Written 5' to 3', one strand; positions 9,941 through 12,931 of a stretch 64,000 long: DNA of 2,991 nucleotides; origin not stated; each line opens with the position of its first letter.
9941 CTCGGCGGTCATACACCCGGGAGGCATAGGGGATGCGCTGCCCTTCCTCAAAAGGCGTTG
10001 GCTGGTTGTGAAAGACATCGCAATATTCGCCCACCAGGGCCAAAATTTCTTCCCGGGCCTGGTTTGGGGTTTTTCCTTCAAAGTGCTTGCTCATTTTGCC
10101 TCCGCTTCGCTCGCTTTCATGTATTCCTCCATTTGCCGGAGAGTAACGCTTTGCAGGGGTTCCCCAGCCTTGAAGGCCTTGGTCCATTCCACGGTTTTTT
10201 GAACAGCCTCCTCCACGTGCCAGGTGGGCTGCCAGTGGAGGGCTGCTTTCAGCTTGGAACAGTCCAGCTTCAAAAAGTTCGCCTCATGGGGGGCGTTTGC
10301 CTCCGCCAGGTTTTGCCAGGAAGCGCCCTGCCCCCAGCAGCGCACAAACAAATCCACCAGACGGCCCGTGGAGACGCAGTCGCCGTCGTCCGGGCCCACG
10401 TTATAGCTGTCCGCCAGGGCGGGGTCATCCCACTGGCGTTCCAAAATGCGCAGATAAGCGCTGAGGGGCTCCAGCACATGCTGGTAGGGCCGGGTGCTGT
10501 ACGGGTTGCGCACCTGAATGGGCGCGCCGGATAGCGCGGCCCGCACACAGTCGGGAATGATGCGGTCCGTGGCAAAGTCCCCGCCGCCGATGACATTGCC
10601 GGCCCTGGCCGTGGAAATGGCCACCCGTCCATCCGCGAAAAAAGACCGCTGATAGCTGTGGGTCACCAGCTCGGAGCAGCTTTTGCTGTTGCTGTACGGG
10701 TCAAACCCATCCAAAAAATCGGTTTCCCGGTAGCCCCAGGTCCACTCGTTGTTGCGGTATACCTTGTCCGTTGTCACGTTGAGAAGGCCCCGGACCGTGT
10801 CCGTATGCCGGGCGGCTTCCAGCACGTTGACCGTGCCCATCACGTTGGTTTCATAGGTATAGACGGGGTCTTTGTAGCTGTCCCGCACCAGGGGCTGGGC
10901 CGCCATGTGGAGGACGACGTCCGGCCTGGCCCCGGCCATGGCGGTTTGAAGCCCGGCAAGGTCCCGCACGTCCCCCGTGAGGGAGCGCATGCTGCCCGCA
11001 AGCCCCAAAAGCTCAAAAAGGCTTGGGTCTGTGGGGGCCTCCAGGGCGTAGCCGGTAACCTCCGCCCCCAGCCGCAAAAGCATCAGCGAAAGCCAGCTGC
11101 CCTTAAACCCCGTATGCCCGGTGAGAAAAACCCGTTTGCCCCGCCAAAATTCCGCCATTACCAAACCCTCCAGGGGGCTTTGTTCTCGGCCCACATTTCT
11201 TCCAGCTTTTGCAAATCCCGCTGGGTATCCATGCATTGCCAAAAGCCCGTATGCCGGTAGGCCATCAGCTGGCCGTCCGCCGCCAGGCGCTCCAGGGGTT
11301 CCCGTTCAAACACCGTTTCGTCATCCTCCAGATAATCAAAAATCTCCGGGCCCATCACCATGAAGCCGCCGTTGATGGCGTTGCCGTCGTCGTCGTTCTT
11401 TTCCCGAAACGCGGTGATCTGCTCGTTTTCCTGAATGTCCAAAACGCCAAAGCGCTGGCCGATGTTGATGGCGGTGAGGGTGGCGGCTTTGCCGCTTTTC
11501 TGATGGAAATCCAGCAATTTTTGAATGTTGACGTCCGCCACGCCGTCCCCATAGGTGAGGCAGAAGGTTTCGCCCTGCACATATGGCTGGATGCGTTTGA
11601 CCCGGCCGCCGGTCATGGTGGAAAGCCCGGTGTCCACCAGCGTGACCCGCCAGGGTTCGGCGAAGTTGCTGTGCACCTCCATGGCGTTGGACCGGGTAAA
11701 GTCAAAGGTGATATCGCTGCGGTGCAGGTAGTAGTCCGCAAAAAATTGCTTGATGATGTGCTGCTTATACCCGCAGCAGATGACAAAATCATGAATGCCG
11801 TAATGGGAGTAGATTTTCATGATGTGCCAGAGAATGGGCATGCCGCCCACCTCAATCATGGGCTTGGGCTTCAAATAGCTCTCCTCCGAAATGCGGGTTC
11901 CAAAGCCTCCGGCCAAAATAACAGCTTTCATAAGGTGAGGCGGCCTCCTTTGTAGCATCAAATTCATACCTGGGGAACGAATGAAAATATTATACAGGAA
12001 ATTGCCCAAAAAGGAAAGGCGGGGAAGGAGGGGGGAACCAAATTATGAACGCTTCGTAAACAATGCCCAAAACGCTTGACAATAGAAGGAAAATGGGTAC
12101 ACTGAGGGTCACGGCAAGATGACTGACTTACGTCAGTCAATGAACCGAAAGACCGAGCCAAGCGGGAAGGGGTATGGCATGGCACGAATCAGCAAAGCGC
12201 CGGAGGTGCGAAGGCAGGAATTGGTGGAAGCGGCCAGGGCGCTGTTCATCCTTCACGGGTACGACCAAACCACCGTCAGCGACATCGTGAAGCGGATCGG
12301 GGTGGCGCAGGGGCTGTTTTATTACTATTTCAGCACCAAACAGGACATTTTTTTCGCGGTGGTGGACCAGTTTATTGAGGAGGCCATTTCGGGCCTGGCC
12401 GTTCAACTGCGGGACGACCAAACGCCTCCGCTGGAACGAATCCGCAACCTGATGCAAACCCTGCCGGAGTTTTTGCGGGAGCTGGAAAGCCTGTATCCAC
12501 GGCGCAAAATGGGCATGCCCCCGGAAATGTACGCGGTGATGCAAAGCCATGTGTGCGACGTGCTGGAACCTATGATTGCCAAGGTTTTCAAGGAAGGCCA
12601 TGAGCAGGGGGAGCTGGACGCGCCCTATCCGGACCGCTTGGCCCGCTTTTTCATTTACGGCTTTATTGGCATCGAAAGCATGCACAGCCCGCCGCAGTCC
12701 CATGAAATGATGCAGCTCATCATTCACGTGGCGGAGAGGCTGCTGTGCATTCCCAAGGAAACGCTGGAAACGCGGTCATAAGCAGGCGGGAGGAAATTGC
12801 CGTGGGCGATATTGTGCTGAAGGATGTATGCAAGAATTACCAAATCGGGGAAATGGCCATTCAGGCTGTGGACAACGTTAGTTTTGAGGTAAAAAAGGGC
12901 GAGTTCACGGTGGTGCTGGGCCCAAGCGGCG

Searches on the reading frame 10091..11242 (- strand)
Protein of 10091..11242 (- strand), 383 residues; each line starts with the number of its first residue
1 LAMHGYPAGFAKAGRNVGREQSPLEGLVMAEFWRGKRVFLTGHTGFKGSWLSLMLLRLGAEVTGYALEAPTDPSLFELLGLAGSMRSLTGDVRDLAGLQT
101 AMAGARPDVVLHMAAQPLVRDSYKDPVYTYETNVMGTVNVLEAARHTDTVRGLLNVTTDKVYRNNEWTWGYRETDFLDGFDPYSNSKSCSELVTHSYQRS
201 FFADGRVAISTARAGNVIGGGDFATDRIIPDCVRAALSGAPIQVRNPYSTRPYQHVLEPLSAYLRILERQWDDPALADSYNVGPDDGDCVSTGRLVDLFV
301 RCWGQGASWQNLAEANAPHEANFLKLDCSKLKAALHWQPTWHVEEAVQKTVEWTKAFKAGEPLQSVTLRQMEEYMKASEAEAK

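Call 87: search_protein_families(library=pfam, proteins=[window:10091-11242:-], max_evalue=0.000001)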
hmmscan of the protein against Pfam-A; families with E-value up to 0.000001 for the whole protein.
window:10091-11242:- (383 aa): 5 families
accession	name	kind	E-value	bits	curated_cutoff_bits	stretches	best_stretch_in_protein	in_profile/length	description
PF16363.11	GDP_Man_Dehyd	-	2.4e-36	126.3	27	1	40-350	2-332/332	GDP-mannose 4,6 dehydratase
PF01370.27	Epimerase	-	4.4e-30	105.3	20.9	1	38-283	1-240/240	NAD dependent epimerase/dehydratase family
PF02719.21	Polysacc_synt_2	-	1.5e-11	44.5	20.2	1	86-250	57-200/293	Polysaccharide biosynthesis protein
PF01073.25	3Beta_HSD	-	5.5e-10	39.2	22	1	40-235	2-199/280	3-beta hydroxysteroid dehydrogenase/isomerase family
PF04321.23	RmlD_sub_bind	-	5.3e-08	32.7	27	1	37-196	2-138/287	RmlD substrate binding domain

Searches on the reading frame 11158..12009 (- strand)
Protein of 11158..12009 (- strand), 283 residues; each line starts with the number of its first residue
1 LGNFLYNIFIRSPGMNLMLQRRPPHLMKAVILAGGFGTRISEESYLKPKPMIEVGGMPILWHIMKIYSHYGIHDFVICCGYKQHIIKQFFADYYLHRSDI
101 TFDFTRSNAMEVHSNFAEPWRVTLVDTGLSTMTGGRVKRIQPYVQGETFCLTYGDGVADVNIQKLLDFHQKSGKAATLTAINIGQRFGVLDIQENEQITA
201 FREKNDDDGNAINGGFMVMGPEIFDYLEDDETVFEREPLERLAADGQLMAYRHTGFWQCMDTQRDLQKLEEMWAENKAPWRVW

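Call 87: search_protein_families(library=pfam, proteins=[window:11158-12009:-], max_evalue=0.000001)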
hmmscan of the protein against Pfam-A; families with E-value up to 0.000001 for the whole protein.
window:11158-12009:- (283 aa): 2 families
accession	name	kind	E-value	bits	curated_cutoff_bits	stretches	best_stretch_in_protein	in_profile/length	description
PF00483.29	NTP_transferase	-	3.3e-15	56.8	21.2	1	28-255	1-223/245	Nucleotidyl transferase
PF12804.13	NTP_transf_3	-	1.3e-07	32.3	27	1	29-84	1-51/160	MobA-like NTP transferase domain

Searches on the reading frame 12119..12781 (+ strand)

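Call 87: search_protein_families(library=pfam, proteins=[window:12119-12781:+], max_evalue=0.000001)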
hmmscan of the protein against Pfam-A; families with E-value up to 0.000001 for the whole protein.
window:12119-12781:+ (220 aa): 1 family
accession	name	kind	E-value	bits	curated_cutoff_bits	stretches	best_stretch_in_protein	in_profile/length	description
PF00440.29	TetR_N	-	3.1e-18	65.7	24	1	35-81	1-47/47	Bacterial regulatory proteins, tetR family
